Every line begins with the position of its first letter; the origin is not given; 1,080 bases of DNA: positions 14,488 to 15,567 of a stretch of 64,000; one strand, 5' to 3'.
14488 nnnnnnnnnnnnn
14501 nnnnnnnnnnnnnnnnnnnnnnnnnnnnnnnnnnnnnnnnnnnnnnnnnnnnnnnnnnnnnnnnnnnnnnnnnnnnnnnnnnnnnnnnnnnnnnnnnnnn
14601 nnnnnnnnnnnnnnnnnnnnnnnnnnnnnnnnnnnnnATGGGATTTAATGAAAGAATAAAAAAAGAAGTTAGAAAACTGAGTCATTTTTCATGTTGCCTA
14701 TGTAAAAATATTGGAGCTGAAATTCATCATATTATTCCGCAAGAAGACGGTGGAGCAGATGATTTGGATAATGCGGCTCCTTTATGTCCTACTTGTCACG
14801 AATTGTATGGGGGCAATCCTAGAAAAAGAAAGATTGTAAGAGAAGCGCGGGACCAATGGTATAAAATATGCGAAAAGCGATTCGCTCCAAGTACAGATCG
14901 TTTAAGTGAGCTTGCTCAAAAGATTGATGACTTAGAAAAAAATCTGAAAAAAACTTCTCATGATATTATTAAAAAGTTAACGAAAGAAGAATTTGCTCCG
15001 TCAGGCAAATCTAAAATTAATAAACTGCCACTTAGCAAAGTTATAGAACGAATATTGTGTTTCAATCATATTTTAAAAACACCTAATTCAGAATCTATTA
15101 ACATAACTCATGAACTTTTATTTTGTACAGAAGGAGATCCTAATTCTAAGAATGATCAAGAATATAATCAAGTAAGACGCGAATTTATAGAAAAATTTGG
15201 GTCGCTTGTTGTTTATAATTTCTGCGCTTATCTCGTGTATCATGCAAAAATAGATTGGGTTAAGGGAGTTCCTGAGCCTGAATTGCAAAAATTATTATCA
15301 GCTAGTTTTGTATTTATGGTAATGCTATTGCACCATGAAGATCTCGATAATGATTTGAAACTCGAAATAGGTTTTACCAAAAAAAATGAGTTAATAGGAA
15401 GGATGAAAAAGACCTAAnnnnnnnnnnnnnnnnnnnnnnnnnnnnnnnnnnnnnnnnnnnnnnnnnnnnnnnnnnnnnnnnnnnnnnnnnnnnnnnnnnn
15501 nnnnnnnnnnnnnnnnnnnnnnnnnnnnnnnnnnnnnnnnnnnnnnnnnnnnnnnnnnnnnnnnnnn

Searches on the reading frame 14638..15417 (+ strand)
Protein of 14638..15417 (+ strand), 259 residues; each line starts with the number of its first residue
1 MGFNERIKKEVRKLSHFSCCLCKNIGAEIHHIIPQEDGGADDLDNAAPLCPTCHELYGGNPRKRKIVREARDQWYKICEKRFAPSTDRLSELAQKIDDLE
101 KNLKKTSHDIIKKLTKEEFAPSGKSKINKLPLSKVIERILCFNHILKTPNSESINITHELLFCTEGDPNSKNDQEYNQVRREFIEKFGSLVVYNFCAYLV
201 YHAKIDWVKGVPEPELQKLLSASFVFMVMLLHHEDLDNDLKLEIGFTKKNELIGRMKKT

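Call 3: search_protein_families(library=pfam, proteins=[window:14638-15417:+], max_evalue=1)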
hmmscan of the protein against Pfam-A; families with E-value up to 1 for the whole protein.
window:14638-15417:+ (259 aa): 4 families
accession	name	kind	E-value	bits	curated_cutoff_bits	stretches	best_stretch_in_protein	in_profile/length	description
PF01844.29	HNH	-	1.2e-10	41.9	21.4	1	19-55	3-42/47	HNH endonuclease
PF14279.12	HNH_5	-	0.00011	22.5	27.5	1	19-59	1-45/56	HNH endonuclease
PF13391.12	HNH_2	-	0.0006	20.1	21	1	19-57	1-58/66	HNH endonuclease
PF06825.17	HSBP1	-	0.072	13.4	28.6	1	87-105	27-45/51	Heat shock factor binding protein 1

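Call 4: search_protein_families(library=padloc, proteins=[window:14638-15417:+], max_evalue=1)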
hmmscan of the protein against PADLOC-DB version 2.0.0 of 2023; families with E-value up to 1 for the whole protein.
window:14638-15417:+ (259 aa): 3 families
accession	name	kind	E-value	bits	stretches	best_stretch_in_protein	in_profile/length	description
PDLC03656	mREase_IV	-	9.5e-07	26.8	1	27-55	225-253/277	Type IV methyl-directed restriction enzyme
PDLC02859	DpdF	-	0.00034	17.2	1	26-60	21-55/545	DpdF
PDLC00320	PtuB1|PtuB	-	0.019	12.8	1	17-73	43-103/202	Unknown function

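Call 5: search_protein_families(library=ncbifam, proteins=[window:14638-15417:+], max_evalue=1)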
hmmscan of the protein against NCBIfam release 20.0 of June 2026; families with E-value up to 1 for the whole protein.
window:14638-15417:+ (259 aa): 2 families
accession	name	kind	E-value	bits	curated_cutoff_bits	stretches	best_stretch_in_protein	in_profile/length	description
NF040563.1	guided_IscB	equivalog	1.1e-07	31.3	175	1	7-107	183-282/314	RNA-guided endonuclease IscB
NF058586.1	HNHNucHlpB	equivalog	0.00091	19.6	130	1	18-55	8-45/99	HNH nuclease-like protein HlpB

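Call 6: search_protein_families(library=phrogs, proteins=[window:14638-15417:+], max_evalue=1)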
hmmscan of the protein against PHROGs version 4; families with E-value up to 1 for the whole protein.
window:14638-15417:+ (259 aa): 37 families (the best 25 are shown)
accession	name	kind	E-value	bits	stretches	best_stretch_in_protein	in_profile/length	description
phrog_6050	-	DNA, RNA and nucleotide metabolism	3.3e-08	33.8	1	8-108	303-392/402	HNH endonuclease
phrog_589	-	DNA, RNA and nucleotide metabolism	3.5e-08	34.4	1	6-55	81-136/179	HNH endonuclease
phrog_144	-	DNA, RNA and nucleotide metabolism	1.7e-07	32.1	1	5-68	73-142/175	HNH endonuclease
phrog_333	-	DNA, RNA and nucleotide metabolism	2.2e-07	32.1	1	5-64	22-85/138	HNH endonuclease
phrog_338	-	DNA, RNA and nucleotide metabolism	5.7e-06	26.9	1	7-95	197-299/340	HNH endonuclease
phrog_119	-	DNA, RNA and nucleotide metabolism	6.2e-06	26.3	1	6-69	193-266/443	HNH endonuclease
phrog_5956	-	DNA, RNA and nucleotide metabolism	7.8e-06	26.6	1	8-77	51-127/138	HNH endonuclease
phrog_15103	-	unknown function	4e-05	24.2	1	27-55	224-252/280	-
phrog_2118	-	DNA, RNA and nucleotide metabolism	4.9e-05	24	1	3-53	163-217/301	HNH endonuclease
phrog_1271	-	DNA, RNA and nucleotide metabolism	5.3e-05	23.7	1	6-67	255-325/361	HNH endonuclease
phrog_1588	-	unknown function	6.6e-05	23.7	1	11-65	31-86/132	-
phrog_2214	-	DNA, RNA and nucleotide metabolism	0.00021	21.5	1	5-58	182-237/429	HNH endonuclease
phrog_7785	-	DNA, RNA and nucleotide metabolism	0.00032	21.7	1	5-67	59-121/147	HNH endonuclease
phrog_32453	-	DNA, RNA and nucleotide metabolism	0.00038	21.6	1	17-55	74-112/175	HNH endonuclease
phrog_7370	-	DNA, RNA and nucleotide metabolism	0.0004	21.4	1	4-72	29-97/115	HNH endonuclease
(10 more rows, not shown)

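Call 8: find_homologous_proteins(query=window:14638-15417:+)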
Query window:14638-15417:+ (259 aa): 127 proteins with E <= 0.001 among 735 candidates; the best 120 are listed.
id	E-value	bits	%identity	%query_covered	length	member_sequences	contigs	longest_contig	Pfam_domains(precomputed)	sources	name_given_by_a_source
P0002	5.2e-174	595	100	100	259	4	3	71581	PF01844.30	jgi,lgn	-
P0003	6.0e-71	257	44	98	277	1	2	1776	PF01844.30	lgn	-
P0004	2.3e-70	255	45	100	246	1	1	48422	PF01844.30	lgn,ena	-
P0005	4.2e-70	254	44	99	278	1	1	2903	PF01844.30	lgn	-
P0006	2.6e-64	235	42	97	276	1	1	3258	PF01844.30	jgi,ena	-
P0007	7.5e-64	234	42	98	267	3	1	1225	PF01844.30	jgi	jgi:HNH endonuclease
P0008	4.4e-61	224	46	89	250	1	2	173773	PF01844.30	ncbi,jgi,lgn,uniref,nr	ncbi:HNH endonuclease [candidate division TA06 bacterium]|uniref:HNH endonuclease n=1 Tax=candidate 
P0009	1.1e-58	217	41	97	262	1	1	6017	PF01844.30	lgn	-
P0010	5.2e-51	191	40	97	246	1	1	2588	PF01844.30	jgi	-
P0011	4.7e-49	185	41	92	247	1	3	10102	PF01844.30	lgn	-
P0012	7.7e-49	184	42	91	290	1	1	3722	PF01844.30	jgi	jgi:HNH endonuclease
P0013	5.3e-42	162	34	99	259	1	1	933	PF01844.30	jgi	jgi:hypothetical protein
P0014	7.7e-40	155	52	49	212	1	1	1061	PF01844.30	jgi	-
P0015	4.4e-39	152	34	100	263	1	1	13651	PF01844.30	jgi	jgi:hypothetical protein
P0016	4.3e-38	149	64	38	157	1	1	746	PF01844.30,PF14279.13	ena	-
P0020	5.4e-37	146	65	36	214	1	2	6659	PF01844.30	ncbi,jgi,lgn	ncbi:MAG: HNH endonuclease [Desulfobacteraceae bacterium]|jgi:hypothetical protein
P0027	2.7e-35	140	52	48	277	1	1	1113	PF01844.30,PF24738.2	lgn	-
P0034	2.8e-34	137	55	38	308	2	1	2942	PF01844.30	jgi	jgi:hypothetical protein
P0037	4.0e-34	136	38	89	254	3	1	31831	PF01844.30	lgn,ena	-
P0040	1.3e-33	134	60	38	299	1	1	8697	PF01844.30,PF24738.2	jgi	jgi:hypothetical protein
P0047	2.1e-31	127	50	41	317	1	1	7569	PF01844.30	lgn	-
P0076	5.9e-25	106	59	31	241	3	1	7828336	PF01844.30,PF14279.13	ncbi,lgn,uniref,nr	ncbi:HNH endonuclease [Nostoc sp. C052]|uniref:HNH endonuclease n=1 Tax=Nostoc sp. C052 TaxID=257690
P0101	5.3e-23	100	55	32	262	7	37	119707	PF01844.30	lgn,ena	-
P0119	3.7e-21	94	55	30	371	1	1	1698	PF01844.30,PF13401.13,PF13191.13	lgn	-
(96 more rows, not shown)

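Call 10: find_encoding_contigs(protein=P0004, flank=6000, max_places=3)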
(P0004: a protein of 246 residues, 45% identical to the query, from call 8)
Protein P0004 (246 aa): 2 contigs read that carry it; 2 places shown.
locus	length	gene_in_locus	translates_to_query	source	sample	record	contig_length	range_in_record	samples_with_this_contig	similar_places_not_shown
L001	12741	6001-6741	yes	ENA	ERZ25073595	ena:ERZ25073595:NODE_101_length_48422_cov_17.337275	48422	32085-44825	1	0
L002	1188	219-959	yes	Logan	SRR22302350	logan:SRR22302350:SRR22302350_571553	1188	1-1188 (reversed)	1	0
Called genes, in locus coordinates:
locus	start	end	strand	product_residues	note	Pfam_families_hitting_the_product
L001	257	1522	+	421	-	PF02646:RmuC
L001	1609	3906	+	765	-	PF13166:AAA_13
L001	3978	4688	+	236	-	-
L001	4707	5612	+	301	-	PF14280:DUF4365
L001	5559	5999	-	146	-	-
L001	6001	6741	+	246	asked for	PF01844:HNH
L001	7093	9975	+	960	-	PF02384:N6_Mtase, PF20473:MmeI_Mtase, PF07669:Eco57I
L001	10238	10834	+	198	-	-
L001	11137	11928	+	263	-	-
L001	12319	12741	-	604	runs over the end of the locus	PF00580:UvrD-helicase, PF13245:AAA_19 (weak), PF13361:UvrD_C, PF13538:UvrD_C_2 (weak)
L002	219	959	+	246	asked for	PF01844:HNH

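Call 11: find_encoding_contigs(protein=P0008, flank=6000, max_places=3)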
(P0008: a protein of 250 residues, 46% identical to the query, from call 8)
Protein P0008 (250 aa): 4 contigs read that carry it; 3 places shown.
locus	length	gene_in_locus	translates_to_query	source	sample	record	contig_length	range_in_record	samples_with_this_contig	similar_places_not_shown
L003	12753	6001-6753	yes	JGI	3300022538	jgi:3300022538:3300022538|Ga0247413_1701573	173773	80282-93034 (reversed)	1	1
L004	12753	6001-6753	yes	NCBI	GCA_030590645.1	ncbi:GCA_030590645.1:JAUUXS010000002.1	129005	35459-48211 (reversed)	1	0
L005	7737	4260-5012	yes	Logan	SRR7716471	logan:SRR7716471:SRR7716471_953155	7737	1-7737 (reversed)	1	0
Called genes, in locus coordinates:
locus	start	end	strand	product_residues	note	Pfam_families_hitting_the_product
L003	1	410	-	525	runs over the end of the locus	PF08239:SH3_3 (faint)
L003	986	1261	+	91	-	-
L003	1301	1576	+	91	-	PF01551:Peptidase_M23 (weak)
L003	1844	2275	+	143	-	PF14196:ATC_hydrolase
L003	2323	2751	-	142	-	-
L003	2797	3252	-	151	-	-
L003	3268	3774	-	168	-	-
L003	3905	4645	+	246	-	-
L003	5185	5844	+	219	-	-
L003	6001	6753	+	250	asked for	PF01844:HNH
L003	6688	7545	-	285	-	PF01797:Y1_Tnp (weak)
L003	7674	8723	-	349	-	PF13513:HEAT_EZ (faint), PF02985:HEAT (faint), PF13646:HEAT_2, PF03130:HEAT_PBS (faint)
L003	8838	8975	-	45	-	-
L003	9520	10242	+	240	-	PF05401:NodS, PF01209:Ubie_methyltran, PF02353:CMAS, PF13489:Methyltransf_23, PF07021:MetW, PF13649:Methyltransf_25, PF13847:Methyltransf_31, PF08241:Methyltransf_11, +1 more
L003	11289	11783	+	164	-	PF12680:SnoaL_2, PF14534:DUF4440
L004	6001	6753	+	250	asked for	PF01844:HNH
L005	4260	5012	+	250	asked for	PF01844:HNH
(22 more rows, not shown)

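Call 13: find_encoding_contigs(protein=P0002, flank=8000, max_places=4)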
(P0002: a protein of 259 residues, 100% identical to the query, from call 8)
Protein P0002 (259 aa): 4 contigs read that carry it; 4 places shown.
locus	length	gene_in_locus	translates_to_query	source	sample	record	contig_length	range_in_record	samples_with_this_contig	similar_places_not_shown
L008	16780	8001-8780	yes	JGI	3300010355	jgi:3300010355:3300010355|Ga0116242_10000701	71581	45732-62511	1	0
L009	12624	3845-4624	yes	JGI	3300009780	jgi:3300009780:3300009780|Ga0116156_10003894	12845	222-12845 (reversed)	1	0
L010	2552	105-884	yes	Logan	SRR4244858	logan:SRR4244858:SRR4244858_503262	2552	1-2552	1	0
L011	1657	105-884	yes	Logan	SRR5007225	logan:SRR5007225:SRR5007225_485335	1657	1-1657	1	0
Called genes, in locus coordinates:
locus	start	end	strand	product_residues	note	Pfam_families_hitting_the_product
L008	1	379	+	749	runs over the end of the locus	PF04715:, PF00425:Chorismate_bind, PF01063:Aminotran_4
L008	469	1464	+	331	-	-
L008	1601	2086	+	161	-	PF13404:HTH_AsnC-type (faint), PF13412:HTH_24, PF01037:AsnC_trans_reg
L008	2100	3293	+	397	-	PF00155:Aminotran_1_2, PF01276:OKR_DC_1 (faint)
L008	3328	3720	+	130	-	PF13432:TPR_16 (faint), PF13431:TPR_17 (faint), PF07719:TPR_2 (faint)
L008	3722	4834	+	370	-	PF16491:Peptidase_M48_N, PF01435:Peptidase_M48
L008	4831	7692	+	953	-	PF01433:Peptidase_M1, PF01103:Omp85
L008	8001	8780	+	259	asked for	PF01844:HNH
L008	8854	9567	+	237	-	-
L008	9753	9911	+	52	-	-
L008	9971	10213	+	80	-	PF02604:PhdYeFM_antitox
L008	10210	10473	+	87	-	PF06769:YoeB_toxin, PF05016:ParE_toxin (weak)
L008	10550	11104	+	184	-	-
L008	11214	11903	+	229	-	PF05173:DapB_C (weak)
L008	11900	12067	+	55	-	-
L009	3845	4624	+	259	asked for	PF01844:HNH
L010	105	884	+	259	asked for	PF01844:HNH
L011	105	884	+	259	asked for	PF01844:HNH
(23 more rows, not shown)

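Call 14: find_encoding_contigs(protein=P0037, flank=6000, max_places=3)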
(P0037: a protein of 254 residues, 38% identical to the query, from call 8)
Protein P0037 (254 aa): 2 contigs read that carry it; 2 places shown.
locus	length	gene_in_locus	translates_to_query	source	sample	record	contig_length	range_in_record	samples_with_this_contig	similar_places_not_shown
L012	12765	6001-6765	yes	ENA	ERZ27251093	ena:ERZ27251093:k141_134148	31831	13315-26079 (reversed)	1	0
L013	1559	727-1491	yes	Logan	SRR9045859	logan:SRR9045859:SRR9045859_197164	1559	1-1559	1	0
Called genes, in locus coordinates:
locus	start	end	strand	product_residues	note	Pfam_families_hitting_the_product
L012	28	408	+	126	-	PF00825:Ribonuclease_P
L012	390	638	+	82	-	PF01809:YidD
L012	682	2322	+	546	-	PF14849:YidC_periplas, PF02096:60KD_IMP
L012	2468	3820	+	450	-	PF10396:TrmE_N, PF12631:MnmE_helical, PF01926:MMR_HSR1, PF02421:FeoB_N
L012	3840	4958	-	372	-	PF26341:AAA_SelU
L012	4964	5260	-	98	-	-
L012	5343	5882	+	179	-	PF13420:Acetyltransf_4 (weak), PF00583:Acetyltransf_1, PF13673:Acetyltransf_10, PF13508:Acetyltransf_7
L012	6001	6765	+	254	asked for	PF01844:HNH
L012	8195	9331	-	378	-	PF00999:Na_H_Exchanger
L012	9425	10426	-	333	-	PF00586:AIRS, PF02769:AIRS_C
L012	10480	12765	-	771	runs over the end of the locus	PF00708:Acylphosphatase, PF07503:zf-HYPF, PF01300:Sua5_yciO_yrdC, PF17788:HypF_C, PF22521:HypF_C_2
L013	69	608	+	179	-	PF13420:Acetyltransf_4 (weak), PF00583:Acetyltransf_1, PF13673:Acetyltransf_10, PF13508:Acetyltransf_7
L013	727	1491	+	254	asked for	PF01844:HNH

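Call 15: find_encoding_contigs(protein=P0015, flank=6000, max_places=3)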
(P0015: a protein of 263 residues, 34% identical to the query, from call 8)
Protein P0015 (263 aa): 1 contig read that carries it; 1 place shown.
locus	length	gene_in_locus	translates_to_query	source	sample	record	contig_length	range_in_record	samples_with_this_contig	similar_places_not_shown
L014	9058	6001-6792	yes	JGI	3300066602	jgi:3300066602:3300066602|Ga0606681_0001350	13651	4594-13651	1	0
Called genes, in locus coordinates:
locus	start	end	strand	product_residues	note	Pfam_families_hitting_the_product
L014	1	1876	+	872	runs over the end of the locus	PF05593:RHS_repeat (weak)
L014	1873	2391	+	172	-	-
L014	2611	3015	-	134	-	PF13610:DDE_Tnp_IS240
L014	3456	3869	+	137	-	-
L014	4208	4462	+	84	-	PF04014:MazE_antitoxin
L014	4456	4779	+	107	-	PF02452:PemK_toxin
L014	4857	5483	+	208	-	PF03544:TonB_C (weak)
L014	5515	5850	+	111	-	PF04219:DUF413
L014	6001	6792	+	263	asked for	PF01844:HNH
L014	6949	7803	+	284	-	-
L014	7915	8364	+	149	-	-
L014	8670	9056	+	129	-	?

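Call 36: predict_structure(alignment_id=A1)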
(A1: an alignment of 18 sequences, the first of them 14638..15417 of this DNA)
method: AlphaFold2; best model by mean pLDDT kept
length: 259 residues; sequences in the alignment: 18
mean_pLDDT: 84.9   pTM: 0.53
mean pLDDT of the five models: 84.9, 83.9, 81.8, 81.6, 80.4
residues with pLDDT >= 90: 135; 70-90: 78; 50-70: 33; < 50: 13
segments of 3 or more residues with pLDDT < 50: 84-86, 117-125
pLDDT, mean of each block of 10 residues (from residue 1): 85 85 88 89 92 86 90 88 55 67 63 51 58 94 89 96 94 96 97 97 94 94 96 92 89 85
secondary structure, 60 per line:
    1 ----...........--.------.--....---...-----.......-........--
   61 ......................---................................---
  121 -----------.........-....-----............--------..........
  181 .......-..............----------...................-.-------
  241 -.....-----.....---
elements in order: H5-15 E28-31 E46-49 H51-58 H61-82 H86-117 H132-140 H142-145 H151-162 H171-187 H189-202 H213-231 E242-246 E252-256

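Call 47: find_related_loci(query=A1, collection=metagenome_contigs, flank=5000)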
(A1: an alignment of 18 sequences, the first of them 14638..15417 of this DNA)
Query A1 (259 aa) in metagenome_contigs; peptide patterns used: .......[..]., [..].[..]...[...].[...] (x = any residue, [..] = any of these).
524 stretches matched a pattern; 430 encode a relative of the query (tblastn E <= 1e-3); the best 80 are kept; 80 distinct loci.
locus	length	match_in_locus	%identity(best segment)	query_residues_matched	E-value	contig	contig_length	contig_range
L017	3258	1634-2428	42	1-252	7e-72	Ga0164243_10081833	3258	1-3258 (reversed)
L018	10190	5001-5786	41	1-256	1e-67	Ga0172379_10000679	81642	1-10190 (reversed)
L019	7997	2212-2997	43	1-258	2e-67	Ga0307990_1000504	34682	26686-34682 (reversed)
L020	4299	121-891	37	1-252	8e-60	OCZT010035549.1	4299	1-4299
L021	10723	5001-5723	38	1-252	2e-52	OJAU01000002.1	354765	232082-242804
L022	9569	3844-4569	35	1-248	6e-47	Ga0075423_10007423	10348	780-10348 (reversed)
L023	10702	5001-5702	36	1-229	5e-43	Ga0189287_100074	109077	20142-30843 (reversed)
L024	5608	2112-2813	36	1-229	4e-43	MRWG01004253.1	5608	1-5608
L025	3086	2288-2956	36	1-236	2e-42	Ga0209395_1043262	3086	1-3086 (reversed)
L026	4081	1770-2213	47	1-135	2e-41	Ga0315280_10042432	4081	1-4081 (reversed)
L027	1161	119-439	58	1-112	3e-43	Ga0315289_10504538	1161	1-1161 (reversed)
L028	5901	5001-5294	60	1-98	8e-41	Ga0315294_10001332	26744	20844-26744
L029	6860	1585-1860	64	1-92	9e-41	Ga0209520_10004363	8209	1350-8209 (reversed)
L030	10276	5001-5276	64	1-92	9e-41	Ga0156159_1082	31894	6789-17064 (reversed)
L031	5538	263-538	64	1-92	9e-41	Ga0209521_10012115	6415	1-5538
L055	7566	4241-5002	32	1-255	2e-39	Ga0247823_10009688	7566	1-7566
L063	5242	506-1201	34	1-231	1e-38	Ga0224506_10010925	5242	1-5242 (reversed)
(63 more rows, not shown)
